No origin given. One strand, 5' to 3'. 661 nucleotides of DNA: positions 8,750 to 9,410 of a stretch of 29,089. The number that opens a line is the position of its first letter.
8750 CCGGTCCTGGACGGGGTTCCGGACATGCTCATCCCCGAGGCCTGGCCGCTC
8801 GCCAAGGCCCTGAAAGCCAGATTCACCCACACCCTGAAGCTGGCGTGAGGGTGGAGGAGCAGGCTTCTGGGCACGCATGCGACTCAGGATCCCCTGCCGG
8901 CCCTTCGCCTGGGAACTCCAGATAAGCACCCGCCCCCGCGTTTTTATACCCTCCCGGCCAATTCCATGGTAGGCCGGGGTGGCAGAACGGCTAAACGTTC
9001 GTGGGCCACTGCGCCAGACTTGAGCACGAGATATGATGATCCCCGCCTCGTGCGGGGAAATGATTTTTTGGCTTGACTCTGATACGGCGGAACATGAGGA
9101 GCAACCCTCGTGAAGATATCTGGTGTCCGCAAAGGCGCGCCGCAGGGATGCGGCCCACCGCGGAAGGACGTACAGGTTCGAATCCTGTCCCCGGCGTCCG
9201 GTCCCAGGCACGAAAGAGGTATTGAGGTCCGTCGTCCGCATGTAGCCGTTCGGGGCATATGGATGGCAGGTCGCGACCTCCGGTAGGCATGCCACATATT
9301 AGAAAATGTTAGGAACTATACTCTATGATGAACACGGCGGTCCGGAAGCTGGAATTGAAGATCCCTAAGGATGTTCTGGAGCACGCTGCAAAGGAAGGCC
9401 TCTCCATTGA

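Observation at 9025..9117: Box C/D guide-like RNA inside a tRNA-Ser intron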

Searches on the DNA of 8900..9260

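Call 5: search_rna_families(source=window, start=8900, end=9260, threshold=evalue, max_evalue=10, show_alignments=3)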
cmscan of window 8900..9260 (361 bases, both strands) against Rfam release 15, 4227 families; matches with E-value up to 10: 4.
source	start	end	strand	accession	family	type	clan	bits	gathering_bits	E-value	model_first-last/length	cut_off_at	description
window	9038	9072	+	RF01347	CRISPR-DR37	Gene; CRISPR;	-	17.2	40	2.3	1-35/35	no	CRISPR RNA direct repeat element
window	9134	9174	-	RF01521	CC1840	Gene; sRNA;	-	16.7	50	5.9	52-95/95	no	caulobacter sRNA CC1840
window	9025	9052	+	RF00136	SNORD81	Gene; snRNA; snoRNA; CD-box;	CL00050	15.1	50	8.2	1-77/77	no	Small nucleolar RNA SNORD81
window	9133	9167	+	RF03006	M23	Gene; sRNA;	-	13.6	41.2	8.1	1-53/53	no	M23 RNA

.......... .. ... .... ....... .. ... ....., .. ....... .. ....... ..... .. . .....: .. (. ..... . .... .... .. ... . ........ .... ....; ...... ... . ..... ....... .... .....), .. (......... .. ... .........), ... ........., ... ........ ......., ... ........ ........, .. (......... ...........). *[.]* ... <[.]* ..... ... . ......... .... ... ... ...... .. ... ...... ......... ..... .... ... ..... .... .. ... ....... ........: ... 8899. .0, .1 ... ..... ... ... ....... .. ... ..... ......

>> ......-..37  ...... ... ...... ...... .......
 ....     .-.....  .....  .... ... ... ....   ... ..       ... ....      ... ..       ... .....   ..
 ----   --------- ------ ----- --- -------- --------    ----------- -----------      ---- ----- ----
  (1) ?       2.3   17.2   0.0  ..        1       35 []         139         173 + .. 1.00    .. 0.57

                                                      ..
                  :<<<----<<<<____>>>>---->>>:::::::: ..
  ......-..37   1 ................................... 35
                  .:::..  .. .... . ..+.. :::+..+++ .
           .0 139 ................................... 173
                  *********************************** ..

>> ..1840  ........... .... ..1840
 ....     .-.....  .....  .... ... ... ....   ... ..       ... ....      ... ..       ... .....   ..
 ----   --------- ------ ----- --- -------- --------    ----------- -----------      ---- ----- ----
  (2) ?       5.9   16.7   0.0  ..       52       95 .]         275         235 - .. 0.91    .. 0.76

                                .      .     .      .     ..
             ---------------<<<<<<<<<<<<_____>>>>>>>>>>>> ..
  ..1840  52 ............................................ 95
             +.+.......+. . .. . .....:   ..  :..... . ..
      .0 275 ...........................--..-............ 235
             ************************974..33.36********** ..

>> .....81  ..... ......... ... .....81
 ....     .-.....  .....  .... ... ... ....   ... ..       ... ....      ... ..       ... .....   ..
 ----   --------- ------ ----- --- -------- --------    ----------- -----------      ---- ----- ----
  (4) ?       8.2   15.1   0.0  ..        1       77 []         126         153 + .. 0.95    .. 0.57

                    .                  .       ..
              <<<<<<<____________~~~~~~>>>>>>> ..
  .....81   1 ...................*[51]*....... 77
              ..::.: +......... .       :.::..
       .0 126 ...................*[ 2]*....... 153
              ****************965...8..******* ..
